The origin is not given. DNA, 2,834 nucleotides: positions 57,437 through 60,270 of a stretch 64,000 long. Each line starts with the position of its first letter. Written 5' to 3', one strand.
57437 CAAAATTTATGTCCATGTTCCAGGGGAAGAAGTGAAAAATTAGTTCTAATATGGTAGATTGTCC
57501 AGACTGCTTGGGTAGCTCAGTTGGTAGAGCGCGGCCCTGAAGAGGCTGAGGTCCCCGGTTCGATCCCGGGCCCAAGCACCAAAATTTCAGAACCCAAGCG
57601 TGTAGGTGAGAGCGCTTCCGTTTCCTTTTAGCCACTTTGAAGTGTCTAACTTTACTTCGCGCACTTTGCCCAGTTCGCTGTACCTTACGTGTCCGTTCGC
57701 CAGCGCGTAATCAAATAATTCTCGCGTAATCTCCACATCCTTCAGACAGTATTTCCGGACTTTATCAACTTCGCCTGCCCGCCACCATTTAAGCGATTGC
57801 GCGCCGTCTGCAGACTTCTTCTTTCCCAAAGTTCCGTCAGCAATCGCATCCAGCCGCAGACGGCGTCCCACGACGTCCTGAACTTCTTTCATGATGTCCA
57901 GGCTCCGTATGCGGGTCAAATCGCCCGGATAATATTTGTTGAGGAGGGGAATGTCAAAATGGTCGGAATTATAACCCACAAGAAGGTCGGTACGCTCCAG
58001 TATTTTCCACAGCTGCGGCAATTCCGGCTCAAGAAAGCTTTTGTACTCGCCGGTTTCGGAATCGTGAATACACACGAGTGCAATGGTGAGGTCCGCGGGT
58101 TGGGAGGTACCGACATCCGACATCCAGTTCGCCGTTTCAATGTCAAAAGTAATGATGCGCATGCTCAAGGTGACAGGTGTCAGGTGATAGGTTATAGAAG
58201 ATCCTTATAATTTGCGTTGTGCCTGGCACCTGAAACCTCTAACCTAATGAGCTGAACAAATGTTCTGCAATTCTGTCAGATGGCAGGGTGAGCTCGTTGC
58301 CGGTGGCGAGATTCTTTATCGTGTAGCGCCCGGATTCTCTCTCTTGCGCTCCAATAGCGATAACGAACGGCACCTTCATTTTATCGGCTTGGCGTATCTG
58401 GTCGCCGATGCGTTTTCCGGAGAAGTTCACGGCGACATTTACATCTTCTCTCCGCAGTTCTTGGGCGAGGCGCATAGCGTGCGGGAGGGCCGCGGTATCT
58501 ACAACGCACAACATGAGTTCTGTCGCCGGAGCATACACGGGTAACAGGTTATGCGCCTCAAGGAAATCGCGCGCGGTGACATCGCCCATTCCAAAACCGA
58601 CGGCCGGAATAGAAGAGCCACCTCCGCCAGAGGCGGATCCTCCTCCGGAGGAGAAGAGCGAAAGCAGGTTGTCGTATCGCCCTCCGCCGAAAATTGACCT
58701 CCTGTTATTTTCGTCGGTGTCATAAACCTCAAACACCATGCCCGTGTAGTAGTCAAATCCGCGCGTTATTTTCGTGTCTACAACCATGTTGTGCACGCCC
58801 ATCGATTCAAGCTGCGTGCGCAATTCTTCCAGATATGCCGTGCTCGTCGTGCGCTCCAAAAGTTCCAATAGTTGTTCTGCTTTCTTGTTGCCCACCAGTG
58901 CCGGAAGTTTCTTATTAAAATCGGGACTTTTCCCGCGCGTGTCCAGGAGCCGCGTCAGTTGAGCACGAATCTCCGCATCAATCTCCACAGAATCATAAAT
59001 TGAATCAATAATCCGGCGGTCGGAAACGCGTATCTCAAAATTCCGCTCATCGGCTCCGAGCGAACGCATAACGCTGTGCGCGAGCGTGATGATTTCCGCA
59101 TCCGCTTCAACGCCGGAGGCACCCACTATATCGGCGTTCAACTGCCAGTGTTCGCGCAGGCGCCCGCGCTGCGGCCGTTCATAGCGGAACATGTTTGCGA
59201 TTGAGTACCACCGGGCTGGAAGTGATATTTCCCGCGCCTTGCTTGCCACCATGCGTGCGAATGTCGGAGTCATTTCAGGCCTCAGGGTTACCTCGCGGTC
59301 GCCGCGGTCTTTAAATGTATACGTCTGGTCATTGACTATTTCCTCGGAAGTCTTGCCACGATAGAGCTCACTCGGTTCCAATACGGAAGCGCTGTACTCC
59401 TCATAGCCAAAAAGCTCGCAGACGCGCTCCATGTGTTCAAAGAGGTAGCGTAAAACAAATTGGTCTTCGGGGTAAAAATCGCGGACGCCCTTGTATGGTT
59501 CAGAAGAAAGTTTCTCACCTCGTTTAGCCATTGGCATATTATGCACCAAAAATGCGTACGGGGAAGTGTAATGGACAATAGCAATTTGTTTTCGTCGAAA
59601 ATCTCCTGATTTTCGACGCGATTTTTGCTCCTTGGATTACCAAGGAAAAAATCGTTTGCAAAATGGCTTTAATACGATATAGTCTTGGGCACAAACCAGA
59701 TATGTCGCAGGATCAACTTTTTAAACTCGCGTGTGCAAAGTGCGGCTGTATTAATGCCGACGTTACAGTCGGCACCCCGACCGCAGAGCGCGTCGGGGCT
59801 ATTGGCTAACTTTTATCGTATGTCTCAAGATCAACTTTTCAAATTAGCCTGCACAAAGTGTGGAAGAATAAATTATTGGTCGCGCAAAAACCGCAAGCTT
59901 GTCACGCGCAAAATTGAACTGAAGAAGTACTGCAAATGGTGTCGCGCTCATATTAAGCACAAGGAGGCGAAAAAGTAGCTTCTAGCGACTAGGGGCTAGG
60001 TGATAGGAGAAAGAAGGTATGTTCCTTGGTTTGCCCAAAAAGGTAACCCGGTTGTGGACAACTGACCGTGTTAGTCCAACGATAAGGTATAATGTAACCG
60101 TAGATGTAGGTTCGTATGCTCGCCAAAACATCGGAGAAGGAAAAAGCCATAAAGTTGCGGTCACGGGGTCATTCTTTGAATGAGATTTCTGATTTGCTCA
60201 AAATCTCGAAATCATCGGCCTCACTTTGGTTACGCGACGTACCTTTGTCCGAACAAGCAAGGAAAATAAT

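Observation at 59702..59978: rpmG (L33) preceded by a 35-codon ORF whose first 18 codons duplicate the rpmG start with synonymous divergence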

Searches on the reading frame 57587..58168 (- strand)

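Call 7: search_protein_families(library=pfam, proteins=[window:57587-58168:-], max_evalue=0.01)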
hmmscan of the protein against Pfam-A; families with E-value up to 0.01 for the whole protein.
window:57587-58168:- (193 aa): 2 families
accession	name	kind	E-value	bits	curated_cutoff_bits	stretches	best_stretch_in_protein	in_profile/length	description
PF13482.12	RNase_H_2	-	2.7e-09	37.6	22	1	8-154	3-163/165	RNase_H superfamily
PF10108.15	DNA_pol_B_exo2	-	7.3e-07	29.5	24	1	89-149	105-167/213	Predicted 3'-5' exonuclease related to the exonuclease domain of PolB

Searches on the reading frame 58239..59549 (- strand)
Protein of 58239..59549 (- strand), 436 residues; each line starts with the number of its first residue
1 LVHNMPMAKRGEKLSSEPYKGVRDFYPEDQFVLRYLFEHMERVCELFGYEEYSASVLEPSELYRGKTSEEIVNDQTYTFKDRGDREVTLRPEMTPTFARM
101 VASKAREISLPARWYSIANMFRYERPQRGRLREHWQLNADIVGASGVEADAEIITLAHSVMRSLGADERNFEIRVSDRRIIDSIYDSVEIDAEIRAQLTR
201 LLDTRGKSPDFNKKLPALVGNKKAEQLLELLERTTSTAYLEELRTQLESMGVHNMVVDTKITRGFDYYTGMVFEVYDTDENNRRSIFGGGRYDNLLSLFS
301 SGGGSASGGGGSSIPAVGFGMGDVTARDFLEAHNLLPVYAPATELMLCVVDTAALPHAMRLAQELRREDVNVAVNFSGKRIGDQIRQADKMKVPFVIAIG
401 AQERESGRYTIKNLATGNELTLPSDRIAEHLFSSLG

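Call 7: search_protein_families(library=pfam, proteins=[window:58239-59549:-], max_evalue=0.01)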
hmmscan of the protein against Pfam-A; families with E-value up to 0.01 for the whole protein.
window:58239-59549:- (436 aa): 4 families
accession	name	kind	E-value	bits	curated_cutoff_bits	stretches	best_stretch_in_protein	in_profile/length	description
PF13393.11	tRNA-synt_His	-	5.2e-44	151.2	25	1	21-307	1-299/308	Histidyl-tRNA synthetase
PF03129.25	HGTP_anticodon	-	1.5e-15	57.5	21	1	348-429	5-89/94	Anticodon binding domain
PF00587.30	tRNA-synt_2b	-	5.7e-14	53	29.3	1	77-279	1-124/179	tRNA synthetase class II core domain (G, H, P, S and T)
PF01409.25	tRNA-synt_2d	-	0.00072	19.5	19.8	1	75-169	66-158/246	tRNA synthetases class II core domain (F)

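Call 11: find_encoding_contigs(protein=window:58239-59549:-, flank=6000, max_places=10)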
Protein window:58239-59549:- (436 aa): no gene with exactly this product is on record in the collection.

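Call 33: find_homologous_proteins(query=window:58239-59537:-, max_evalue=1e-100)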
Query window:58239-59537:- (432 aa): 6233 proteins with E <= 1e-100 among 8000 candidates; the best 120 are listed.
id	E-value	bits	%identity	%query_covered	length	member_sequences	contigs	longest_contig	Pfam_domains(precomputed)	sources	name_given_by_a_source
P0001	2.9e-269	911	95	100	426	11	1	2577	PF13393.12,PF03129.26,PF00587.31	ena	-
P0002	1.2e-261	886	93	100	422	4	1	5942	PF13393.12,PF03129.26,PF00587.31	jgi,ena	-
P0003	2.3e-261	885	93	100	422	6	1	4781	PF13393.12,PF03129.26,PF00587.31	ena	-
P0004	3.1e-260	881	90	100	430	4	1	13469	PF13393.12,PF03129.26,PF00587.31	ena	-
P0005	1.5e-254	862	91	100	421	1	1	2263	PF13393.12,PF03129.26,PF00587.31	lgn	-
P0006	8.4e-253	857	90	100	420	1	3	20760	PF13393.12,PF03129.26,PF00587.31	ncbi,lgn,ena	ncbi:MAG: histidine--tRNA ligase [Patescibacteria group bacterium]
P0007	5.7e-251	851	89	100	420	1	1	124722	PF13393.12,PF03129.26,PF00587.31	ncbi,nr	ncbi:MAG: histidine--tRNA ligase [bacterium]|nr:histidine--tRNA ligase [bacterium]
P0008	4.0e-246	835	89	100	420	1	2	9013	PF13393.12,PF03129.26,PF00587.31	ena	-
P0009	7.3e-246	834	95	92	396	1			PF13393.12,PF03129.26,PF00587.31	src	-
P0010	2.0e-245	832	89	100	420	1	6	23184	PF13393.12,PF03129.26,PF00587.31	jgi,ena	-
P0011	7.4e-245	830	88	100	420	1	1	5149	PF13393.12,PF03129.26,PF00587.31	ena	-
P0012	8.0e-242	820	85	100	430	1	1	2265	PF13393.12,PF03129.26,PF00587.31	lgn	-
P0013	2.2e-240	816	86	100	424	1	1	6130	PF13393.12,PF03129.26,PF00587.31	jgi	jgi:histidyl-tRNA synthetase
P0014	1.6e-233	793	82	100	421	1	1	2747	PF13393.12,PF03129.26,PF00587.31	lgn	-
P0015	1.5e-232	790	83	100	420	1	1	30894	PF13393.12,PF03129.26,PF00587.31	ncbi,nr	ncbi:MAG: histidine--tRNA ligase [bacterium]|nr:histidine--tRNA ligase [bacterium]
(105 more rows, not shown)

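Call 34: find_encoding_contigs(protein=P0001, flank=4000, max_places=6)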
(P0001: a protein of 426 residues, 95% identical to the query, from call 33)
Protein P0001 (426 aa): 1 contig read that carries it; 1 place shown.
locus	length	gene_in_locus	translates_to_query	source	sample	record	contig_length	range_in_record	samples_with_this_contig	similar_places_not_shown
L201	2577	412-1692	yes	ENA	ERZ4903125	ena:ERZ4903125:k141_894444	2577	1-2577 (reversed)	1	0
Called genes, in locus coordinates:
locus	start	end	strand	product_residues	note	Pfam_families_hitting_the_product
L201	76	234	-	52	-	PF00471:Ribosomal_L33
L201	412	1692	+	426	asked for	PF13393:tRNA-synt_His, PF00587:tRNA-synt_2b, PF03129:HGTP_anticodon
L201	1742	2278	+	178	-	PF13482:RNase_H_2, PF10108:DNA_pol_B_exo2 (faint)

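Call 35: find_encoding_contigs(protein=P0002, flank=4000, max_places=6)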
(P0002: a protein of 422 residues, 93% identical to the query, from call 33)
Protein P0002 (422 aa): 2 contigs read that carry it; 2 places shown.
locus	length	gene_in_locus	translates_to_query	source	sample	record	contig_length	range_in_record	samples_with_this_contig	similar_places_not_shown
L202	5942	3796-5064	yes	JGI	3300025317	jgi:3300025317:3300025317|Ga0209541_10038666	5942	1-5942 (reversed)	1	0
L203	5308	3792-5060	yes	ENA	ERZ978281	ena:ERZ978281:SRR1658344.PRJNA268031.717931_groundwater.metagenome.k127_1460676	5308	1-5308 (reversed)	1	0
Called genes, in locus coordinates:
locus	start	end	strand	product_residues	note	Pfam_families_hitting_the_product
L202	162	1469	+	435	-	PF02812:ELFV_dehydrog_N, PF00208:ELFV_dehydrog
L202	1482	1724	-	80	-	PF01842:ACT (weak), PF13291:ACT_4 (weak), PF22629:ACT_AHAS_ss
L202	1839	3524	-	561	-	PF02776:TPP_enzyme_N, PF00205:TPP_enzyme_M, PF02775:TPP_enzyme_C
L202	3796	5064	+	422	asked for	PF13393:tRNA-synt_His, PF00587:tRNA-synt_2b, PF03129:HGTP_anticodon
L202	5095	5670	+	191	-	PF13482:RNase_H_2, PF10108:DNA_pol_B_exo2 (faint)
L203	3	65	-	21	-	?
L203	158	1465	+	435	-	PF02812:ELFV_dehydrog_N, PF00208:ELFV_dehydrog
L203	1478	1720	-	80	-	PF01842:ACT (weak), PF13291:ACT_4 (weak), PF22629:ACT_AHAS_ss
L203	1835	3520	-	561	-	PF02776:TPP_enzyme_N, PF00205:TPP_enzyme_M, PF02775:TPP_enzyme_C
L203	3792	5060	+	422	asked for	PF13393:tRNA-synt_His, PF00587:tRNA-synt_2b, PF03129:HGTP_anticodon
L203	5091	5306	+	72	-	?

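Call 36: find_encoding_contigs(protein=P0003, flank=4000, max_places=6)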
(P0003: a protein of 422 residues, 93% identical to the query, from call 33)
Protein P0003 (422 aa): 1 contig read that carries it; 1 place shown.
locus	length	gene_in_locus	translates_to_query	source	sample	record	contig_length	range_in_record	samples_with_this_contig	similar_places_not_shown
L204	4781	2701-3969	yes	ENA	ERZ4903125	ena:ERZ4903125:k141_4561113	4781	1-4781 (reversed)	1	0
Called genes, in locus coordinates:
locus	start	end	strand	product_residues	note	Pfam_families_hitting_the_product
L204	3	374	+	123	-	?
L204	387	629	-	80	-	PF01842:ACT (weak), PF13291:ACT_4 (weak), PF22629:ACT_AHAS_ss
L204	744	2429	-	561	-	PF02776:TPP_enzyme_N, PF00205:TPP_enzyme_M, PF02775:TPP_enzyme_C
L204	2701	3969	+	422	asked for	PF13393:tRNA-synt_His, PF00587:tRNA-synt_2b, PF03129:HGTP_anticodon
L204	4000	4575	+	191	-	PF13482:RNase_H_2, PF10108:DNA_pol_B_exo2 (faint)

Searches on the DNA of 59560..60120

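Call 49: search_rna_families(source=window, start=59560, end=60120, threshold=evalue, max_evalue=10, show_alignments=2)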
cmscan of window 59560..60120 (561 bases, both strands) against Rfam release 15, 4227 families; matches with E-value up to 10: 3.
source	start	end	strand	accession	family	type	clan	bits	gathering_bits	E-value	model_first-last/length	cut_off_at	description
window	59584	59676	-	RF00443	SNORA27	Gene; snRNA; snoRNA; HACA-box;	CL00032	15.7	64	3.6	1-127/127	no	Small nucleolar RNA SNORA27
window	59752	59785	+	RF02802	PyrR204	Gene; snRNA; snoRNA; HACA-box;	-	13.5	71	8.8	1-57/57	no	Pyrobaculum sRNA 204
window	59588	59654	+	RF02843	RefA5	Gene; antisense;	-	12.6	91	9.6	1-68/68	no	Enterococcus sRNA A5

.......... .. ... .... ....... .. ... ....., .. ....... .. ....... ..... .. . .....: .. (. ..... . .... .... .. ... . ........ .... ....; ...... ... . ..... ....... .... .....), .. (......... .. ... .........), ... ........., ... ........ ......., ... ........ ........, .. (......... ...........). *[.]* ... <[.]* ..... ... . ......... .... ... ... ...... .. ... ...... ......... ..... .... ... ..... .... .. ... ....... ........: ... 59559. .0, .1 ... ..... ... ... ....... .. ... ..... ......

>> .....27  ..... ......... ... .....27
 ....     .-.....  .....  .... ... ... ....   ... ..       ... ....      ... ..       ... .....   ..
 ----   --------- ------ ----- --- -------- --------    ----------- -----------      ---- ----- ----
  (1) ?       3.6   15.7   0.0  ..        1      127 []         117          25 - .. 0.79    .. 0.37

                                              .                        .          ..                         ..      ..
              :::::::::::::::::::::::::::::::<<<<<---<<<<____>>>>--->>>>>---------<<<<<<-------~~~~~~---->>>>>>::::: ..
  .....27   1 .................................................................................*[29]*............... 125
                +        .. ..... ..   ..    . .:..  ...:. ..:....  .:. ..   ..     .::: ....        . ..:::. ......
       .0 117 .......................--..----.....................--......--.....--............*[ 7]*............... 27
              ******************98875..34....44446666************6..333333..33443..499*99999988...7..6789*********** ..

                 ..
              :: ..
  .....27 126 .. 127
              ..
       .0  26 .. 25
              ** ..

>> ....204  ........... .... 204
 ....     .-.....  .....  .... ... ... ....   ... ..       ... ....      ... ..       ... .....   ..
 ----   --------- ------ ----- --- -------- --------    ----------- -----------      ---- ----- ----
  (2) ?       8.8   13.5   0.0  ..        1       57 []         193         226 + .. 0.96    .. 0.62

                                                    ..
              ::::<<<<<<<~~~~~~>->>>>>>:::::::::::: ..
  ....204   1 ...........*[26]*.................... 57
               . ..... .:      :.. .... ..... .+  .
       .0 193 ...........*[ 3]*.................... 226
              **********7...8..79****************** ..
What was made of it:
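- On Ribosomal-protein leader / attenuator: No Rfam match even at E<=10 (call 49).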

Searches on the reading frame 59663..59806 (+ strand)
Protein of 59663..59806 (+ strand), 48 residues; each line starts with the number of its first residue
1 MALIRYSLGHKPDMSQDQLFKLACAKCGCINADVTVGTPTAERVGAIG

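Call 40: find_homologous_proteins(query=window:59663-59806:+, max_evalue=10)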
Query seq(48 aa) (48 aa): 1 proteins with E <= 10 among 1 candidates.
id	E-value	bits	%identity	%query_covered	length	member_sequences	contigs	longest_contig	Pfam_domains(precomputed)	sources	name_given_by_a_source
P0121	2.3e-20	87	85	100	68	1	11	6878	-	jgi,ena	-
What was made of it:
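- Tried and rejected: The 48-aa extended ORF worked (call 40).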

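Call 42: find_encoding_contigs(protein=P0121, flank=4000, max_places=10)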
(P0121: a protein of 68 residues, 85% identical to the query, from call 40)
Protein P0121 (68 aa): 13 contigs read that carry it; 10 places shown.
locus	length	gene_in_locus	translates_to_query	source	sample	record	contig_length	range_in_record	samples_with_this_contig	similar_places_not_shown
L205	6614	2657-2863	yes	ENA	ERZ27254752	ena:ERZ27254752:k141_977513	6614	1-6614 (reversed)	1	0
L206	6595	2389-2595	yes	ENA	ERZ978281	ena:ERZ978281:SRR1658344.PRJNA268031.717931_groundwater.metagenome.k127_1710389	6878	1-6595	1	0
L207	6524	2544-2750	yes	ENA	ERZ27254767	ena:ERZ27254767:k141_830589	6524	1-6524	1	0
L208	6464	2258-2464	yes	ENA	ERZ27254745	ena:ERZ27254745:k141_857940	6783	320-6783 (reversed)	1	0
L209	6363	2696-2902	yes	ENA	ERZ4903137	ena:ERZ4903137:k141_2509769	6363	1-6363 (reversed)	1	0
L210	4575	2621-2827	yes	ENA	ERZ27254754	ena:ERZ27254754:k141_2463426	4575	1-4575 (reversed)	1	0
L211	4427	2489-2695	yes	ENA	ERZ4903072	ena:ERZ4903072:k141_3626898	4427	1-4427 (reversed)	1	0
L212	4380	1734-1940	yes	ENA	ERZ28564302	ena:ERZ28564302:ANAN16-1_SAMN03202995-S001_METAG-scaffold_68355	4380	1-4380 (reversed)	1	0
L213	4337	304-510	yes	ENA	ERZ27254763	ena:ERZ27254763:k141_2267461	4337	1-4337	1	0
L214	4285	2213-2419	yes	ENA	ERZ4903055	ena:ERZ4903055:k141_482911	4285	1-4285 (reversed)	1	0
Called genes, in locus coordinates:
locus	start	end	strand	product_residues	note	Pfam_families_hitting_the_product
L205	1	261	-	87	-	?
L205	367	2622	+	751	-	PF02463:SMC_N, PF13175:AAA_15, PF13476:AAA_23, PF13304:AAA_21 (weak)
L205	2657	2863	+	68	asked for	-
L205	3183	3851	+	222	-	-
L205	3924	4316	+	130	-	-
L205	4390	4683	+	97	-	-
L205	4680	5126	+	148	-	PF00293:NUDIX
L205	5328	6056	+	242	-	PF01256:Carb_kinase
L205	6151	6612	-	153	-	?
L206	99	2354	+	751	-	PF02463:SMC_N, PF13175:AAA_15, PF13476:AAA_23, PF13304:AAA_21 (weak)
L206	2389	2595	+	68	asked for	-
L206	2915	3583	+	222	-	-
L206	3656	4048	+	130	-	-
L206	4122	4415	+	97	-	-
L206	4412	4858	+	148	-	PF00293:NUDIX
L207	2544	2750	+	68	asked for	-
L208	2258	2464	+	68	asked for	-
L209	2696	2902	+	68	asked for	-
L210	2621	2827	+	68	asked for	-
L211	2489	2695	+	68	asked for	-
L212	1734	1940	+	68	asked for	-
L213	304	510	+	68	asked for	-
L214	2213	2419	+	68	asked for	-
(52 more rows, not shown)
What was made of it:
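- The same cassette appears on 13 contigs from different samples and assemblers (call 42).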

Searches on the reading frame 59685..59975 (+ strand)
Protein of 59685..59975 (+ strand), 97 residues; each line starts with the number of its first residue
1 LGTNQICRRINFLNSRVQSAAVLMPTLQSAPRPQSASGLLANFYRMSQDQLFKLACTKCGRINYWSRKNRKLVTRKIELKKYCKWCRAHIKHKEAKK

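Call 12: find_encoding_contigs(protein=window:59685-59975:+, flank=6000, max_places=10)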
Protein window:59685-59975:+ (97 aa): no gene with exactly this product is on record in the collection.

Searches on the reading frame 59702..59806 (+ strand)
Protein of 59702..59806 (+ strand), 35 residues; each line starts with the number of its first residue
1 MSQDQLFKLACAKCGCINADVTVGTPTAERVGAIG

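Call 7: search_protein_families(library=pfam, proteins=[window:59702-59806:+], max_evalue=0.01)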
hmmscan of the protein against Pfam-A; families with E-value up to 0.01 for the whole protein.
window:59702-59806:+ (35 aa): 0 families
